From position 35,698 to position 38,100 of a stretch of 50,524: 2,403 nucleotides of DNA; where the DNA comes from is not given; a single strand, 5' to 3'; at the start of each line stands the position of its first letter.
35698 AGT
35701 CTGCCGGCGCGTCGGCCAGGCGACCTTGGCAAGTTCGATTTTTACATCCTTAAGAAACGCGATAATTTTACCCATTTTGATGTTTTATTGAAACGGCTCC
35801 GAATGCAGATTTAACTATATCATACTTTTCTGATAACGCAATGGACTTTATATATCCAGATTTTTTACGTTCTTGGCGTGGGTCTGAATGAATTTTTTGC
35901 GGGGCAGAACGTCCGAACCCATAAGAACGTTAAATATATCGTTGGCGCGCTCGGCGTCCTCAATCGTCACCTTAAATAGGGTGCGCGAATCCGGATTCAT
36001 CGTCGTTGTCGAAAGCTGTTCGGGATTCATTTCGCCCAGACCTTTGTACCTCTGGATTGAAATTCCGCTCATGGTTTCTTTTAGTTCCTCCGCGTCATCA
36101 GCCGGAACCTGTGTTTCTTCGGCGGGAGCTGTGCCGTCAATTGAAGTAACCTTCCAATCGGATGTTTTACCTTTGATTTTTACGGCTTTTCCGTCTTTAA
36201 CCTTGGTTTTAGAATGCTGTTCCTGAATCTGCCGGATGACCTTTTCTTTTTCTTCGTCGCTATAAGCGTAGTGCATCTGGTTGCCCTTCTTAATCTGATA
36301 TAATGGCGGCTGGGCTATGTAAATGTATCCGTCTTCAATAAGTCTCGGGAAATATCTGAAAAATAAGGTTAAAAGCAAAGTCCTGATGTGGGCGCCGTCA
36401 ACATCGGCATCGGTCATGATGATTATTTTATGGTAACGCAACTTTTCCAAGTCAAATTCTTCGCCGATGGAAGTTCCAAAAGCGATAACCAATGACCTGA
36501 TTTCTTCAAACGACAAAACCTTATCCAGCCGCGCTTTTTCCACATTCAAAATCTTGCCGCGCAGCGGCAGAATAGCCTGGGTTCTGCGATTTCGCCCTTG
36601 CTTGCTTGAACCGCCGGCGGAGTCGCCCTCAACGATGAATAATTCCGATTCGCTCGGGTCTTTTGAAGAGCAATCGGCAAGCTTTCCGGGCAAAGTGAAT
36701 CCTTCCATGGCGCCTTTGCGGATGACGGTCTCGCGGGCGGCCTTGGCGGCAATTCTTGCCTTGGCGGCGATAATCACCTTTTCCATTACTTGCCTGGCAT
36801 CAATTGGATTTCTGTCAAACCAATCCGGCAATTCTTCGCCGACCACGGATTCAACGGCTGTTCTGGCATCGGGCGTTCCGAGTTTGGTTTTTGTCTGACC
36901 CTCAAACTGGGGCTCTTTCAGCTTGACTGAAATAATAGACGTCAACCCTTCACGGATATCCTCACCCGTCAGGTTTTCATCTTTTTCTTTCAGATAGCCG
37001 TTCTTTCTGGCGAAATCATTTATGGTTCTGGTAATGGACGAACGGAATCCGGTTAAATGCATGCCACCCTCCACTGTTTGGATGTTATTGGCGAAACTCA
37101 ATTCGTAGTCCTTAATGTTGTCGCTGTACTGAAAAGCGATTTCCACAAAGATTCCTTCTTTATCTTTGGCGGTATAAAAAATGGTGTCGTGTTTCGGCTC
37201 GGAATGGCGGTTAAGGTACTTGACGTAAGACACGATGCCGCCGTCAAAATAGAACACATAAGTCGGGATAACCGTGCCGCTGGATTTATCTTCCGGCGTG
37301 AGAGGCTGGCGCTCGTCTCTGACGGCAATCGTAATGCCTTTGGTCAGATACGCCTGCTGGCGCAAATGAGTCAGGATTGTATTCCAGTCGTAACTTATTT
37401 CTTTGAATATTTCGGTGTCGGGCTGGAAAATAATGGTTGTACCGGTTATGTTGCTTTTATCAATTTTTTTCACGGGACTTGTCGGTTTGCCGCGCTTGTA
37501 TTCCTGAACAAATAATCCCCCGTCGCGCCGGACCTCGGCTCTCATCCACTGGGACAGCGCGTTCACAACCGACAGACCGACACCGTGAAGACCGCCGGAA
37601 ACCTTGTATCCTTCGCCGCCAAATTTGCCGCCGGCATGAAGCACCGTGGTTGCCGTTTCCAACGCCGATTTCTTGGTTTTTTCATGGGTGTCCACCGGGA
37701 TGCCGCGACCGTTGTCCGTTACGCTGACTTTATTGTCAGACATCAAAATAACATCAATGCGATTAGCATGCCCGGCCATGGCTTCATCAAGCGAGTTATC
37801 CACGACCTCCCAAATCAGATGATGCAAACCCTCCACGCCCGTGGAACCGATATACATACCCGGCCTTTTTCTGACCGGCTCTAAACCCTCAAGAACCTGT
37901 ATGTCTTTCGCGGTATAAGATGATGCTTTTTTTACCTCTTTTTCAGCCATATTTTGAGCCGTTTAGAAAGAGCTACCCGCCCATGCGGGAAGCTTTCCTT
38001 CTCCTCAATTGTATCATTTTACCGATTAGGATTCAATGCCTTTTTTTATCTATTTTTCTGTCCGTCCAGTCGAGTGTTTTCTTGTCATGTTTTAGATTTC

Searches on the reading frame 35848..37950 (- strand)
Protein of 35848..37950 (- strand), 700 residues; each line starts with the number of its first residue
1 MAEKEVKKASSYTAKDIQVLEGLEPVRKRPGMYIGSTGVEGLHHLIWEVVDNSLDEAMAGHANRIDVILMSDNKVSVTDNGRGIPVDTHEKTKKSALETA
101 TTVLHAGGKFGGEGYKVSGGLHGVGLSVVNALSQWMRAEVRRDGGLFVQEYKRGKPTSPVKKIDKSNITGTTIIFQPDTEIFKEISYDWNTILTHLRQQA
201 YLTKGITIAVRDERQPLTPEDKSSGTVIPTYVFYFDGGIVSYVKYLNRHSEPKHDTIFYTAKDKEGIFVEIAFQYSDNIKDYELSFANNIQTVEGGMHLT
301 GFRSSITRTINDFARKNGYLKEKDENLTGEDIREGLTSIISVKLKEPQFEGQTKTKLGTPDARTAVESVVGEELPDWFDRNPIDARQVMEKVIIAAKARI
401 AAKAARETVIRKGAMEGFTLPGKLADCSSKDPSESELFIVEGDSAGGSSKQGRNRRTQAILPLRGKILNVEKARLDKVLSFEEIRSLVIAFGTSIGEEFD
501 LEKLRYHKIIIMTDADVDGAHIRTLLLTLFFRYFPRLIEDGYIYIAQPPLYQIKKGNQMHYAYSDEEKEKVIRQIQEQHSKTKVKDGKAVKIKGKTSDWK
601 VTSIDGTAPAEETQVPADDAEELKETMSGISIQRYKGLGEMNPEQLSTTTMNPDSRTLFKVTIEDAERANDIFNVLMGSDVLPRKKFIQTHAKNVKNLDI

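Call 31: search_protein_families(library=pfam, proteins=[window:35848-37950:-])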
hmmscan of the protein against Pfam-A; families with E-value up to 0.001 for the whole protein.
window:35848-37950:- (700 aa): 4 families
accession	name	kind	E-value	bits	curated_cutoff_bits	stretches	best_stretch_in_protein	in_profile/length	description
PF00204.31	DNA_gyraseB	-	4.9e-58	195.9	27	1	238-407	1-172/173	DNA gyrase B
PF00986.26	DNA_gyraseB_C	-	3.7e-28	97.9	29.8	1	629-689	3-63/63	DNA gyrase B subunit, carboxyl terminus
PF01751.28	Toprim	-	1.3e-18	67.3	23.1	1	436-547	1-95/96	Toprim domain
PF02518.31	HATPase_c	-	1.8e-16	61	26.4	1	40-178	4-108/111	Histidine kinase-, DNA gyrase B-, and HSP90-like ATPase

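Call 33: find_related_loci(query=window:35848-37950:-, collection=genome_contigs, flank=500)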
Query window:35848-37950:- (700 aa) in genome_contigs; peptide patterns used: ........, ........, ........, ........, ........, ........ (x = any residue, [..] = any of these).
423 stretches matched a pattern; 302 encode a relative of the query (tblastn E <= 1e-3); the best 80 are kept; 80 distinct loci.
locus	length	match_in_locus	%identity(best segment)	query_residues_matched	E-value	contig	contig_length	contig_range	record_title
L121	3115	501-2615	68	1-700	0e+0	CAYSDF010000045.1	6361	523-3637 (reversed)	MAG TPA_asm: uncultured Candidatus Saccharibacteria bacterium isolate SRP193066_co2_10 genome assembly, contig: NODE_631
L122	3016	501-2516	67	11-700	0e+0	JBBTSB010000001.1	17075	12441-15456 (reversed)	MAG: Patescibacteria group bacterium isolate H51-bin046_1 H51_bin046_1_000000000001, whole genome shotgun sequence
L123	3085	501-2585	66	10-700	0e+0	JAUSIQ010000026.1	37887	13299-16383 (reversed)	MAG: bacterium isolate E14_metabat.bin.263 E14_k141_1060088, whole genome shotgun sequence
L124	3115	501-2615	65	1-700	0e+0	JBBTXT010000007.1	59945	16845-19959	MAG: Patescibacteria group bacterium isolate H51-bin081_1 H51_bin081_1_000000000007, whole genome shotgun sequence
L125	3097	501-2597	65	4-700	0e+0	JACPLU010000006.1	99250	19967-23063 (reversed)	MAG: Parcubacteria group bacterium isolate NC_groundwater_529_Ag_S-0.1um_38_18 S35_SO-1_scaffold_181269, whole genome sh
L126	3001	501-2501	63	8-700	0e+0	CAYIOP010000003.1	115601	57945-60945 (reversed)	MAG TPA_asm: uncultured Candidatus Saccharibacteria bacterium isolate ERP119705_co3_310 genome assembly, contig: NODE_82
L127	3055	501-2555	62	2-700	0e+0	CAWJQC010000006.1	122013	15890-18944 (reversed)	MAG: uncultured bacterium isolate MFD03726.bin.1.80 genome assembly, contig: contig_55651, whole genome shotgun sequence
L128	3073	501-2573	62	1-700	0e+0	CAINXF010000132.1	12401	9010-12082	MAG: Candidatus Kerfeldbacteria bacterium isolate AlinenSediments_bin-3800 genome assembly, contig: bin-3800:132/211, wh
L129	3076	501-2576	61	2-700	0e+0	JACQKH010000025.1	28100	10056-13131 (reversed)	MAG: Candidatus Kerfeldbacteria bacterium isolate NC_groundwater_1172_Ag_S-0.1um_55_34 S_p1_S3_coassembly_k141_862542, w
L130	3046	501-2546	63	1-700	0e+0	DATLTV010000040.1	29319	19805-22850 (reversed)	MAG TPA_asm: Candidatus Paceibacterota bacterium isolate SMAG_U13966 k141_62440, whole genome shotgun sequence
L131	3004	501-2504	61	12-700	0e+0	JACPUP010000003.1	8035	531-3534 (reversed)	MAG: Candidatus Kerfeldbacteria bacterium isolate NC_groundwater_761_Ag_S-0.2um_61_20 JBCH_GD18_4_SO2_S177_scaffold_1575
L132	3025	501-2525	62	12-700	0e+0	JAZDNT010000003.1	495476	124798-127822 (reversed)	MAG: Candidatus Kerfeldbacteria bacterium isolate MEGAHIT-group-0.726 k141_11855257, whole genome shotgun sequence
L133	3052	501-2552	61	4-700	0e+0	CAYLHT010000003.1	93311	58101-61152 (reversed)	MAG TPA_asm: uncultured Gammaproteobacteria bacterium isolate SRP273308_co1_45 genome assembly, contig: NODE_247_length_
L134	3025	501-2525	62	12-700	0e+0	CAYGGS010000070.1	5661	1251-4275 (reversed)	MAG TPA_asm: uncultured Gammaproteobacteria bacterium isolate ERP113451_co2_34 genome assembly, contig: NODE_11685_lengt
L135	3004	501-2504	62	3-700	0e+0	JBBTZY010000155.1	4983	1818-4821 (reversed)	MAG: Patescibacteria group bacterium isolate H52-bin160_1 H52_bin160_1_000000000155, whole genome shotgun sequence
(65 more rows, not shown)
